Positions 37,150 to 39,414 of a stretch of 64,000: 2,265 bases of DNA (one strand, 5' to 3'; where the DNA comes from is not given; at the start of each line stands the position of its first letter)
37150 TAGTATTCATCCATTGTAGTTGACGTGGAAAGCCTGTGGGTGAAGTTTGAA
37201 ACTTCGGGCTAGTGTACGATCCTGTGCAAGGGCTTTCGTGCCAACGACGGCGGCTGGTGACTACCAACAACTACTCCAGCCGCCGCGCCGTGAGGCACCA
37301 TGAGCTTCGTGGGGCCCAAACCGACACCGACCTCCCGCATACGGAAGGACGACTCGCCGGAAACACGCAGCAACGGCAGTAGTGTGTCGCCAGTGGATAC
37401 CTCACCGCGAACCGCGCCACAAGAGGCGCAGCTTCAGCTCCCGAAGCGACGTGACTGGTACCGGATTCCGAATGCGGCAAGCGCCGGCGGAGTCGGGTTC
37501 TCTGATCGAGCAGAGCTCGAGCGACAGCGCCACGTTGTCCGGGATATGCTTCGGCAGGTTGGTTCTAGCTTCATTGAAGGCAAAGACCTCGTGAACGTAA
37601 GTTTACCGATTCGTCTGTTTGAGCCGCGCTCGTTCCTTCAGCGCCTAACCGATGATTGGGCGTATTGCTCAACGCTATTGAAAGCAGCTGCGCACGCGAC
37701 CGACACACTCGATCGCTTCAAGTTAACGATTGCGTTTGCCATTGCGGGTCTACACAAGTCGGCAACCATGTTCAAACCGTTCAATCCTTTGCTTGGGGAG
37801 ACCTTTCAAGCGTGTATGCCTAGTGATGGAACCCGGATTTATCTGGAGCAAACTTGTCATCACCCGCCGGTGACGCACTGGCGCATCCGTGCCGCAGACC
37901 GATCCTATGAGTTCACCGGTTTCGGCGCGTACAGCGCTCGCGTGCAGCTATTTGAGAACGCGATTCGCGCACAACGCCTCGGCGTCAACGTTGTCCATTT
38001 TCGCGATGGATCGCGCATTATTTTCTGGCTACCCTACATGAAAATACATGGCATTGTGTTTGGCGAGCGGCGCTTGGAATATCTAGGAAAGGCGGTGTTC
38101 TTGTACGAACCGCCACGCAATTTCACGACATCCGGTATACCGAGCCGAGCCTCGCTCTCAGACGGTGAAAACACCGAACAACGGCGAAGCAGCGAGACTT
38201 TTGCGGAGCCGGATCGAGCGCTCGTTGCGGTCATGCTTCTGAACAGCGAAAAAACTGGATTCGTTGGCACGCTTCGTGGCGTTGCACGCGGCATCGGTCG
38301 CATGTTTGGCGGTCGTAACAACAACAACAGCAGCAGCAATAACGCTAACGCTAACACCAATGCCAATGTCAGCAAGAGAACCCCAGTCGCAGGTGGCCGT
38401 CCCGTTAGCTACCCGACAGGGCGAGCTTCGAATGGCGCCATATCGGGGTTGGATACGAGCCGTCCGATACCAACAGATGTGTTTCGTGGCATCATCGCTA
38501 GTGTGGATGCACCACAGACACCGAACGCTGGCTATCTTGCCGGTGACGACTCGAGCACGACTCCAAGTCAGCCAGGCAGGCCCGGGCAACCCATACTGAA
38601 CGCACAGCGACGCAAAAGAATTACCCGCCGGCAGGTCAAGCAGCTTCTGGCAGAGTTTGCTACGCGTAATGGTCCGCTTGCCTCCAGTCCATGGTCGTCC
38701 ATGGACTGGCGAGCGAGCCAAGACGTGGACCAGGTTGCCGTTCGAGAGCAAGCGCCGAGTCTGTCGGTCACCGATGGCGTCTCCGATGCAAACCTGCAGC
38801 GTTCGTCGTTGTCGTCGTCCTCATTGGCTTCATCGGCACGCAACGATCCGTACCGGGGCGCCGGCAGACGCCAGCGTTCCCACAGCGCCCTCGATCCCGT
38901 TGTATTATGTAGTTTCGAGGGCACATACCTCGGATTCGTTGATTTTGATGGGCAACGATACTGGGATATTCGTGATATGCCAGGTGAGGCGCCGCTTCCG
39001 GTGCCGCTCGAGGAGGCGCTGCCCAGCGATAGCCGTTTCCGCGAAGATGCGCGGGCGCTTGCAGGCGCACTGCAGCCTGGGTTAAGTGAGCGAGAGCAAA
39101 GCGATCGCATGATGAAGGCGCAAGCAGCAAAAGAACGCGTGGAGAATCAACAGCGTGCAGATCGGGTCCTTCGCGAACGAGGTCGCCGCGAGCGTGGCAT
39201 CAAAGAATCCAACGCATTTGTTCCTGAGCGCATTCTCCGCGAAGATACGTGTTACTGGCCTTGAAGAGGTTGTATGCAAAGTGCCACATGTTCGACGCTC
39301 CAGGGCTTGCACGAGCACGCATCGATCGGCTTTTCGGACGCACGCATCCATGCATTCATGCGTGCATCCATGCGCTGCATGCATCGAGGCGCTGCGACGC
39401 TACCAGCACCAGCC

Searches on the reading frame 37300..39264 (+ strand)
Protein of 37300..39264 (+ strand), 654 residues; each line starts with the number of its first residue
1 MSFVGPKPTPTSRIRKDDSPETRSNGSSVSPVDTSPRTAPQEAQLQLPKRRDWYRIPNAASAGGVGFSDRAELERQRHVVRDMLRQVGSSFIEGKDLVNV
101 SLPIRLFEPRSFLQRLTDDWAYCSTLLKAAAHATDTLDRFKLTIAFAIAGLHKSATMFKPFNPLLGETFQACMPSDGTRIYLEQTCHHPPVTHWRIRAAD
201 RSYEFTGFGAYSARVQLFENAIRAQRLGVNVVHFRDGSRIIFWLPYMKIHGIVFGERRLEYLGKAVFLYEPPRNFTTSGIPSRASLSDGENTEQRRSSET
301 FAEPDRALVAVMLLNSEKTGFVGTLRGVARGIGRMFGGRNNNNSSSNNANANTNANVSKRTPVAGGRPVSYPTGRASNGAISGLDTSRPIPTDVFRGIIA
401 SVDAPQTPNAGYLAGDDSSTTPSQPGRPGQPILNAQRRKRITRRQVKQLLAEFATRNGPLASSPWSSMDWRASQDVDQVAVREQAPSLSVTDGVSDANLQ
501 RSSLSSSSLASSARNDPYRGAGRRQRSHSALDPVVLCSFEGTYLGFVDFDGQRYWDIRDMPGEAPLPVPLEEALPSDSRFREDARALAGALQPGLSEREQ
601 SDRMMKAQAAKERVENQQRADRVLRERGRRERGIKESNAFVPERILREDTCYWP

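Call 3: search_protein_families(library=pfam, proteins=[window:37300-39264:+], max_evalue=0.1)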
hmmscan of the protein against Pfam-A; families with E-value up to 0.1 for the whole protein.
window:37300-39264:+ (654 aa): 1 family
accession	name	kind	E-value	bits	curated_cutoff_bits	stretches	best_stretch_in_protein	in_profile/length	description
PF01237.23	Oxysterol_BP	-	7.7e-41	140.6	28.9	2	94-265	11-180/368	Oxysterol-binding protein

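Call 65: find_encoding_contigs(protein=window:37300-39264:+, flank=5000, max_places=4)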
Protein window:37300-39264:+ (654 aa): 2 contigs read that carry it; 2 places shown.
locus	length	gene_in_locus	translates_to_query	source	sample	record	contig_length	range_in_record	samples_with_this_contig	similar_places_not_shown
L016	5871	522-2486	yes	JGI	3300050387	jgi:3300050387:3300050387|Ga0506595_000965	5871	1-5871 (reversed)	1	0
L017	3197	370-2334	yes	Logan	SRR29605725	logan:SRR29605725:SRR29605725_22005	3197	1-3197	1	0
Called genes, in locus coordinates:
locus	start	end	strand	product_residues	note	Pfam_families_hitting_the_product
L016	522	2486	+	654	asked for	PF01237:Oxysterol_BP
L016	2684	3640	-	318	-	-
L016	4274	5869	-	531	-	?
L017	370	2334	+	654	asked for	PF01237:Oxysterol_BP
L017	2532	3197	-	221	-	?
